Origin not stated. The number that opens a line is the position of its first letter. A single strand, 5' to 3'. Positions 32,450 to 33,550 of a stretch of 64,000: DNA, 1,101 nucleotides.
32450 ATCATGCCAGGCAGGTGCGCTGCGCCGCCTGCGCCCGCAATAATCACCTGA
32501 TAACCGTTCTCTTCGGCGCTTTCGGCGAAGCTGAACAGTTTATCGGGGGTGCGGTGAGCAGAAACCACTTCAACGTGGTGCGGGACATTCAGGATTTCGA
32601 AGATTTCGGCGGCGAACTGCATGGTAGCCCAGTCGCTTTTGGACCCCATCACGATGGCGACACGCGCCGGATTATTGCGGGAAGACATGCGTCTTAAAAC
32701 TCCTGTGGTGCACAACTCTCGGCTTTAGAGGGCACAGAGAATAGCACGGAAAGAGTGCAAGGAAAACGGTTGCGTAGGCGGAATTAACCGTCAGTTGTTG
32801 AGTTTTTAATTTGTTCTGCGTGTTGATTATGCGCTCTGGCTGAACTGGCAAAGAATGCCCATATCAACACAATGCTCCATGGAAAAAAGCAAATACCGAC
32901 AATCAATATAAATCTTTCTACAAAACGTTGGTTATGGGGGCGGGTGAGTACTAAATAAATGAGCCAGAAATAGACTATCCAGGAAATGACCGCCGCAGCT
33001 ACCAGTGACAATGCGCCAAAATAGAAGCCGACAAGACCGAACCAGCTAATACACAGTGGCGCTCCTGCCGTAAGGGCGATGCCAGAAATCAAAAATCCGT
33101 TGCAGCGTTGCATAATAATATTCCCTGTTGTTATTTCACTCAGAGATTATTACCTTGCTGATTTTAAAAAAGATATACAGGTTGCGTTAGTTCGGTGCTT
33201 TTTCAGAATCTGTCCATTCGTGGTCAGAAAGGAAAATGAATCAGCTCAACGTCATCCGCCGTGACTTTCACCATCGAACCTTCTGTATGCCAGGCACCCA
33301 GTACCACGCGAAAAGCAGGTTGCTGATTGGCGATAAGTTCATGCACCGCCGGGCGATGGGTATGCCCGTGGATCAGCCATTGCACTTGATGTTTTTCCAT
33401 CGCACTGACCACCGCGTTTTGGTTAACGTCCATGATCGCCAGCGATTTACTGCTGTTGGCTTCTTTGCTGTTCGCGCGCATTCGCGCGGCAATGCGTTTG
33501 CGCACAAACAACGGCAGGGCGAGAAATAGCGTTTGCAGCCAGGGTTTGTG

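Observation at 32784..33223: About 440 bp insertion between lpxH and purE encoding a 109-aa three-helix membrane protein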

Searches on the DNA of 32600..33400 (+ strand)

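Call 3: search_dna_similar(query=window:32600-33400:+, collection=ecoli_genomes, mode=near, max_rows=30, rows=spread)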
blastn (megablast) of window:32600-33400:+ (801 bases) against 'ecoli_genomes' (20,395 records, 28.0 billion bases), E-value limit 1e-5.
Records with a match: 5425; places in all: 5428; records where one place covers at least 80% of the query: 1022.
Genomes with a match: 5425 of 5426; with a place that covers at least 80% of the query: 1022. Places per genome that has any: lowest 1, median 1, highest 2. On chromosomes: 5426 places; on plasmids: 2.
Best place of each record, by identity: >=99% 461; 95-99% 4960; 90-95% 3; 80-90% 1.
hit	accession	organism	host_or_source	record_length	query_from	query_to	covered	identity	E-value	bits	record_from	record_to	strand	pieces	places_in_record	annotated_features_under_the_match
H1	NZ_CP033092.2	Escherichia coli DSM 30083 = JCM 1649 = ATCC 11775 strain ...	-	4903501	1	801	100%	100.0%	0e+0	1480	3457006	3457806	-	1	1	hypothetical protein | lpxH: UDP-2,3-diacylglucosamine diphosphatase | purE: 5-(carboxyamino)imidazole ribonucleotide mutase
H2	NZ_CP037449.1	Escherichia coli strain ATCC 25922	missing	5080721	1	801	100%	99.5%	0e+0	1458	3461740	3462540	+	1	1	hypothetical protein | lpxH: UDP-2,3-diacylglucosamine diphosphatase | purE: 5-(carboxyamino)imidazole ribonucleotide mutase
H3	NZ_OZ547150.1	Escherichia coli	Homo sapiens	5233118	1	801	100%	99.4%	0e+0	1452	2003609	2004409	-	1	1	hypothetical protein | lpxH: UDP-2,3-diacylglucosamine diphosphatase | purE: 5-(carboxyamino)imidazole ribonucleotide mutase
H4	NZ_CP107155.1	Escherichia coli strain R11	human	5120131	1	801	100%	98.9%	0e+0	1430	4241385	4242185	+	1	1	hypothetical protein | lpxH: UDP-2,3-diacylglucosamine diphosphatase | purE: 5-(carboxyamino)imidazole ribonucleotide mutase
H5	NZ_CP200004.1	Escherichia coli strain CREC-U1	Homo sapiens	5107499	1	801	100%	98.9%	0e+0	1430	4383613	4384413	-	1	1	hypothetical protein | lpxH: UDP-2,3-diacylglucosamine diphosphatase | purE: 5-(carboxyamino)imidazole ribonucleotide mutase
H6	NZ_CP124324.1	Escherichia coli strain AVS0536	wastewater treatment plant efflux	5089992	1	801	100%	97.5%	0e+0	1369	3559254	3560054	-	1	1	hypothetical protein | lpxH: UDP-2,3-diacylglucosamine diphosphatase | purE: 5-(carboxyamino)imidazole ribonucleotide mutase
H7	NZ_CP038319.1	Escherichia coli O157:H7 strain NE122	bovine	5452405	1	801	44%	98.6%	7e-84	623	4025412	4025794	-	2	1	lpxH: UDP-2,3-diacylglucosamine diphosphatase | purE: 5-(carboxyamino)imidazole ribonucleotide mutase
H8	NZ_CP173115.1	Escherichia coli strain STEC799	Homo sapiens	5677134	1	801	44%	98.6%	7e-84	623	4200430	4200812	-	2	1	lpxH: UDP-2,3-diacylglucosamine diphosphatase | purE: 5-(carboxyamino)imidazole ribonucleotide mutase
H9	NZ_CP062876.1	Escherichia coli O157:H16 strain Res13-Lact-PEA12-26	Sus scrofa domesticus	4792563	1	801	44%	98.3%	7e-84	618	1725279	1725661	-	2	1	lpxH: UDP-2,3-diacylglucosamine diphosphatase | purE: 5-(carboxyamino)imidazole ribonucleotide mutase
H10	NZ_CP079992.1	Escherichia coli strain KMS2001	laboratory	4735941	1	801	44%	98.3%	7e-84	618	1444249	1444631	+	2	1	lpxH: UDP-2,3-diacylglucosamine diphosphatase | purE: 5-(carboxyamino)imidazole ribonucleotide mutase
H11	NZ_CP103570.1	Escherichia coli strain 3045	Homo sapiens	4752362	1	801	44%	98.3%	7e-84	618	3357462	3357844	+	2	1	lpxH: UDP-2,3-diacylglucosamine diphosphatase | purE: 5-(carboxyamino)imidazole ribonucleotide mutase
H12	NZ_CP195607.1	Escherichia coli strain A27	cattle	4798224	1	801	44%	98.3%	7e-84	618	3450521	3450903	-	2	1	lpxH: UDP-2,3-diacylglucosamine diphosphatase | purE: 5-(carboxyamino)imidazole ribonucleotide mutase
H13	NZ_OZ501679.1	Escherichia coli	Homo sapiens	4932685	1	801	44%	98.3%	7e-84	618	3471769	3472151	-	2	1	lpxH: UDP-2,3-diacylglucosamine diphosphatase | purE: 5-(carboxyamino)imidazole ribonucleotide mutase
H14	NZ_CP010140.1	Escherichia coli strain D3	dog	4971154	1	801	44%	98.0%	7e-84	612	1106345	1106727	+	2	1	lpxH: UDP-2,3-diacylglucosamine diphosphatase | purE: 5-(carboxyamino)imidazole ribonucleotide mutase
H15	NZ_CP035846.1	Escherichia coli strain TW10598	Homo sapiens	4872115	1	801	44%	98.0%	7e-84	612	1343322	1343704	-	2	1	lpxH: UDP-2,3-diacylglucosamine diphosphatase | purE: 5-(carboxyamino)imidazole ribonucleotide mutase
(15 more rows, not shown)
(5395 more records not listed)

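Call 4: search_dna_similar(query=window:32784-33223:+, collection=ecoli_genomes, mode=near, max_rows=30, rows=spread)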
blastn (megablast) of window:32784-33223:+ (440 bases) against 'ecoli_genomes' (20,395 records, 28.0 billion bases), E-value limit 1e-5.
Records with a match: 1024; places in all: 1025; records where one place covers at least 80% of the query: 1020.
Genomes with a match: 1024 of 5426; with a place that covers at least 80% of the query: 1020. Places per genome that has any: lowest 1, median 1, highest 2. On chromosomes: 1025 places; on plasmids: 0.
Best place of each record, by identity: >=99% 457; 95-99% 564; 90-95% 3.
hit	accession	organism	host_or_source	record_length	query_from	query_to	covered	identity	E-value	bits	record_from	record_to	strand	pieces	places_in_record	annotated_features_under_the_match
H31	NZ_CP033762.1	Escherichia coli strain FDAARGOS_536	Homo sapiens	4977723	1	440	100%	100.0%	0e+0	813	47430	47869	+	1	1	hypothetical protein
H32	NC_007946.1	Escherichia coli UTI89 strain UTI89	-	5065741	1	440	100%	100.0%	0e+0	813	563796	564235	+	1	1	hypothetical protein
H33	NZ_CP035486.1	Escherichia coli strain NissleGFP_pZE21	cell culture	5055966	1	440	100%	100.0%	0e+0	813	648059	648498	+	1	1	hypothetical protein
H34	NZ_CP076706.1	Escherichia coli O170:H18 strain CFIAFB20120266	missing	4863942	1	440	100%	100.0%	0e+0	813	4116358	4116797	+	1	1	hypothetical protein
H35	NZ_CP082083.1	Escherichia coli strain MS20654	Homo sapiens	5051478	1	440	100%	100.0%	0e+0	813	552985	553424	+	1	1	hypothetical protein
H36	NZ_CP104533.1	Escherichia coli strain E10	Poultry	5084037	1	440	100%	100.0%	0e+0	813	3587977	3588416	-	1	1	hypothetical protein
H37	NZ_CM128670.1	Escherichia coli strain EC69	cerebrospinal fluid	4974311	1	440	100%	100.0%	0e+0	813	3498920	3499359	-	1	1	hypothetical protein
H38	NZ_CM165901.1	Escherichia coli strain N12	Homo sapiens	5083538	1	440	100%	100.0%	0e+0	813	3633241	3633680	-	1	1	hypothetical protein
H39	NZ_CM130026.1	Escherichia coli strain NE88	Culture with antimicrbial peptide EWAMPR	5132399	1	440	100%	100.0%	0e+0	813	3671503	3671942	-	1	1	hypothetical protein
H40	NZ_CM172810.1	Escherichia coli strain FCI5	Homo sapiens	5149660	1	440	100%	100.0%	0e+0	813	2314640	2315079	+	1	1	hypothetical protein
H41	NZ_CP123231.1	Escherichia coli strain 5132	Homo sapiens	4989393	1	440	100%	99.8%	0e+0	808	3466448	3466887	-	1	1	hypothetical protein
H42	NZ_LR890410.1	Escherichia coli strain MSB2_1A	Homo sapiens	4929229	1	440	100%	99.8%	0e+0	808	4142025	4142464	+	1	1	hypothetical protein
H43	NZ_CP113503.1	Escherichia coli strain 16843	Homo sapiens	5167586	1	440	100%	99.5%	0e+0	802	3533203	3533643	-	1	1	hypothetical protein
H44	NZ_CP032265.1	Escherichia coli strain AR_0089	missing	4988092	1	440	100%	98.6%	0e+0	780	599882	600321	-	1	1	hypothetical protein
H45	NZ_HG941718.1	Escherichia coli O25b:H4-ST131 strain EC958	-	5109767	1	440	100%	98.6%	0e+0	780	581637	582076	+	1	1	hypothetical protein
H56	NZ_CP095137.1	Escherichia coli strain Iso00225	Homo sapiens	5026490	1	440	100%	96.8%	0e+0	736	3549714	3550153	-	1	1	hypothetical protein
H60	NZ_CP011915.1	Escherichia coli strain PSUO2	Gallus gallus domesticus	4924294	1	102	23%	99.0%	5e-43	183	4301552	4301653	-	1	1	entC: isochorismate synthase EntC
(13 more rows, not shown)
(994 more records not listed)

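Call 5: get_annotated_region(hit=H1, flank=1500)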
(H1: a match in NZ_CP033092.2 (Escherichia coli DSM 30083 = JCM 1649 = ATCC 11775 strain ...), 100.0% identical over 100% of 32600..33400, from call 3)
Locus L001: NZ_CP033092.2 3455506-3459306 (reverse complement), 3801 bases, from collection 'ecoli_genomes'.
description: Escherichia coli DSM 30083 = JCM 1649 = ATCC 11775 chromosome, complete genome
organism: Escherichia coli DSM 30083 = JCM 1649 = ATCC 11775 strain ATCC 11775 (NCBI taxid 866789)
replicon: chromosome; assembly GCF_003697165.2
host: -; source: -; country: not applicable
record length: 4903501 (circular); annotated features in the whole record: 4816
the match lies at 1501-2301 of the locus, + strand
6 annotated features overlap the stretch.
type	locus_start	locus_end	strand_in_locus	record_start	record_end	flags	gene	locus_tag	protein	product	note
CDS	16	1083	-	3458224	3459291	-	purK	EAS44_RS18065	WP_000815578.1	5-(carboxyamino)imidazole ribonucleotide synthase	-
CDS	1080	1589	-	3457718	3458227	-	purE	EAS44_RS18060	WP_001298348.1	5-(carboxyamino)imidazole ribonucleotide mutase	-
CDS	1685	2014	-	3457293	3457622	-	-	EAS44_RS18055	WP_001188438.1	hypothetical protein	-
CDS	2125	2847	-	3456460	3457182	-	lpxH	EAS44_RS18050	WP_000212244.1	UDP-2,3-diacylglucosamine diphosphatase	-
CDS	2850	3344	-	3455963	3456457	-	ppiB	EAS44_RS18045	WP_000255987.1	peptidylprolyl isomerase B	-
CDS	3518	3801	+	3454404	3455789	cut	cysS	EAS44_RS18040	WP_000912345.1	cysteine--tRNA ligase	-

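Call 6: get_annotated_region(hit=H10, flank=1500)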
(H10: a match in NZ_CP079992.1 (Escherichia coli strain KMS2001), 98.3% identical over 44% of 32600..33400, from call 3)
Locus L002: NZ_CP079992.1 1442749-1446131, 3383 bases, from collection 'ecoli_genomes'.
description: Escherichia coli strain KMS2001 chromosome, complete genome
organism: Escherichia coli strain KMS2001 (NCBI taxid 562)
replicon: chromosome; assembly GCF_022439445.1
host: -; source: laboratory; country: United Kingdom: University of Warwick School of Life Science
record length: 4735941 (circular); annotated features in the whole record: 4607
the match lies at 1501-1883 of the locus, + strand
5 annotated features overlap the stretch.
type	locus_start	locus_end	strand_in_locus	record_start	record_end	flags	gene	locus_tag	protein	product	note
CDS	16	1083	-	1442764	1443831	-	purK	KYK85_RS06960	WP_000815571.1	5-(carboxyamino)imidazole ribonucleotide synthase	-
CDS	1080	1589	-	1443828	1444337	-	purE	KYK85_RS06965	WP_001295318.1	5-(carboxyamino)imidazole ribonucleotide mutase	-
CDS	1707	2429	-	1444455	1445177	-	lpxH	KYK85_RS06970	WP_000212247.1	UDP-2,3-diacylglucosamine diphosphatase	-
CDS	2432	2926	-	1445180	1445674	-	ppiB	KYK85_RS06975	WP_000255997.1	peptidylprolyl isomerase B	-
CDS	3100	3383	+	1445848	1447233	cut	cysS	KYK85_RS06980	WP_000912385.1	cysteine--tRNA ligase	-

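Call 42: get_annotated_region(hit=H32, flank=1200)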
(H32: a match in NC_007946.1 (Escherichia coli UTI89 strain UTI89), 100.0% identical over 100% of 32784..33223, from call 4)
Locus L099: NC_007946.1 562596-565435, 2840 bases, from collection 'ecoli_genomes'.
description: Escherichia coli UTI89, complete sequence
organism: Escherichia coli UTI89 strain UTI89 (NCBI taxid 364106)
replicon: chromosome; assembly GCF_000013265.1
host: -; source: -; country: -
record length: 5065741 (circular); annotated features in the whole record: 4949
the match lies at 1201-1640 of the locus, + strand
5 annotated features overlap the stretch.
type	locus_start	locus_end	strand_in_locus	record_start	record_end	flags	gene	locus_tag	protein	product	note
CDS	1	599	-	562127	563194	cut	purK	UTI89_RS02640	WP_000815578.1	5-(carboxyamino)imidazole ribonucleotide synthase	-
CDS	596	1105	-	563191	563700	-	purE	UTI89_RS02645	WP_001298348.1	5-(carboxyamino)imidazole ribonucleotide mutase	-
CDS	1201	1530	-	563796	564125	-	-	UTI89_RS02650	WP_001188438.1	hypothetical protein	-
CDS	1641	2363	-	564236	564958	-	lpxH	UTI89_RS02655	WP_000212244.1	UDP-2,3-diacylglucosamine diphosphatase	-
CDS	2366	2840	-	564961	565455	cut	ppiB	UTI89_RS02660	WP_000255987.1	peptidylprolyl isomerase B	-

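Call 51: search_rna_families(source=window, start=32600, end=33350, threshold=evalue, max_evalue=1)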
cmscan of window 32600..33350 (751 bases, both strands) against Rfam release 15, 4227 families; matches with E-value up to 1: 0.
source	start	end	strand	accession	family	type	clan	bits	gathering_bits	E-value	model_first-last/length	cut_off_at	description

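Call 54: get_annotated_region(hit=H56, flank=1500)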
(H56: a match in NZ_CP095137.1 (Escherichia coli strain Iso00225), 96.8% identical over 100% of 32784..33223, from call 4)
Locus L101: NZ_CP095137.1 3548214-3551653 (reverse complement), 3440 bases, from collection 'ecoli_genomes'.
description: Escherichia coli strain Iso00225 chromosome, complete genome
organism: Escherichia coli strain Iso00225 (NCBI taxid 562)
replicon: chromosome; assembly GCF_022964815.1
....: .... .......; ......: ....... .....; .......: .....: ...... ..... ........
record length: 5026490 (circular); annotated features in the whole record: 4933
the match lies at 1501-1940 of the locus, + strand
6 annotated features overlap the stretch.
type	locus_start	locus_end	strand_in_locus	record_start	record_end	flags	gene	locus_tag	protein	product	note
CDS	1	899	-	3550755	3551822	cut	purK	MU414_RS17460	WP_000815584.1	5-(carboxyamino)imidazole ribonucleotide synthase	-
CDS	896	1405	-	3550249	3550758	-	purE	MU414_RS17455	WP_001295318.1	5-(carboxyamino)imidazole ribonucleotide mutase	-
CDS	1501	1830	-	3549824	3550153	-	-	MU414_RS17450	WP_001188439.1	hypothetical protein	-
CDS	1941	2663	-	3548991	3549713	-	lpxH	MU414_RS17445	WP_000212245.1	UDP-2,3-diacylglucosamine diphosphatase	-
CDS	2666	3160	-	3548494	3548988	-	ppiB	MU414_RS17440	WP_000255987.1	peptidylprolyl isomerase B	-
CDS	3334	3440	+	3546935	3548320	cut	cysS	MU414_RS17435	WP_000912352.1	cysteine--tRNA ligase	-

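Call 55: get_annotated_region(hit=H45, flank=1500)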
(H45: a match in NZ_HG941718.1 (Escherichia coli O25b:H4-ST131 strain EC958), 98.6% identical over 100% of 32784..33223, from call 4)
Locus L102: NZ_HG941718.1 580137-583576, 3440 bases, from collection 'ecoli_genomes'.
description: Escherichia coli O25b:H4-ST131 strain EC958 chromosome I, complete sequence
organism: Escherichia coli O25b:H4-ST131 strain EC958 (NCBI taxid 941322)
replicon: chromosome; assembly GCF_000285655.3
host: -; source: -; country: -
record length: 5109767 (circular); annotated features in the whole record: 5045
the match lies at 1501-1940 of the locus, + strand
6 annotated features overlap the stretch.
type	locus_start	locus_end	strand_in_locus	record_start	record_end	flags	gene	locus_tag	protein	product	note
CDS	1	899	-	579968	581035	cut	purK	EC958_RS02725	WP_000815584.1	5-(carboxyamino)imidazole ribonucleotide synthase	-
CDS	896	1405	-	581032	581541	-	purE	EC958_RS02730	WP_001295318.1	5-(carboxyamino)imidazole ribonucleotide mutase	-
CDS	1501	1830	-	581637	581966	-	-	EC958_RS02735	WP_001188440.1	hypothetical protein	-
CDS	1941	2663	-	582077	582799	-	lpxH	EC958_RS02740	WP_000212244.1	UDP-2,3-diacylglucosamine diphosphatase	-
CDS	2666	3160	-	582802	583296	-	ppiB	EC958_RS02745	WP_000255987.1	peptidylprolyl isomerase B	-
CDS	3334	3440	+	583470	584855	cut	cysS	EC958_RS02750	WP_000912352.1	cysteine--tRNA ligase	-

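Call 56: get_annotated_region(hit=H60, flank=3000)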
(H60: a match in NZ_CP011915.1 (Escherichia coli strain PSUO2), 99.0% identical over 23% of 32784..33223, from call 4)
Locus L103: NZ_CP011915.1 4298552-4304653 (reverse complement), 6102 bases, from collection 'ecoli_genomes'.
description: Escherichia coli strain PSUO2 chromosome, complete genome
organism: Escherichia coli strain PSUO2 (NCBI taxid 562)
replicon: chromosome; assembly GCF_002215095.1
host: Gallus gallus domesticus; source: peritoneal cavity; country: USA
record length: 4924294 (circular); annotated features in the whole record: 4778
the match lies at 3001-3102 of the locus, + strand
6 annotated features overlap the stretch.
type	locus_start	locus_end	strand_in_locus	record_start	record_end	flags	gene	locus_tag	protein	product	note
CDS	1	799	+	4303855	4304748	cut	ybcF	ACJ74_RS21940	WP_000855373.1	carbamate kinase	-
CDS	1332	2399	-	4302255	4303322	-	purK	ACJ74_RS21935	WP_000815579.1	5-(carboxyamino)imidazole ribonucleotide synthase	-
CDS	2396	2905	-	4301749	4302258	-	purE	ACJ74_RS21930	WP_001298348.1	5-(carboxyamino)imidazole ribonucleotide mutase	-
CDS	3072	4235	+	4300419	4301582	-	entC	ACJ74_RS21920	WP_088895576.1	isochorismate synthase EntC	-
CDS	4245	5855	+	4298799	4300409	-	entE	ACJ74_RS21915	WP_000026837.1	(2,3-dihydroxybenzoyl)adenylate synthase EntE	-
CDS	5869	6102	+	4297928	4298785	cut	entB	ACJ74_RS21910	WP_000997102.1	enterobactin biosynthesis bifunctional isochorismatase/aryl carrier protein EntB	-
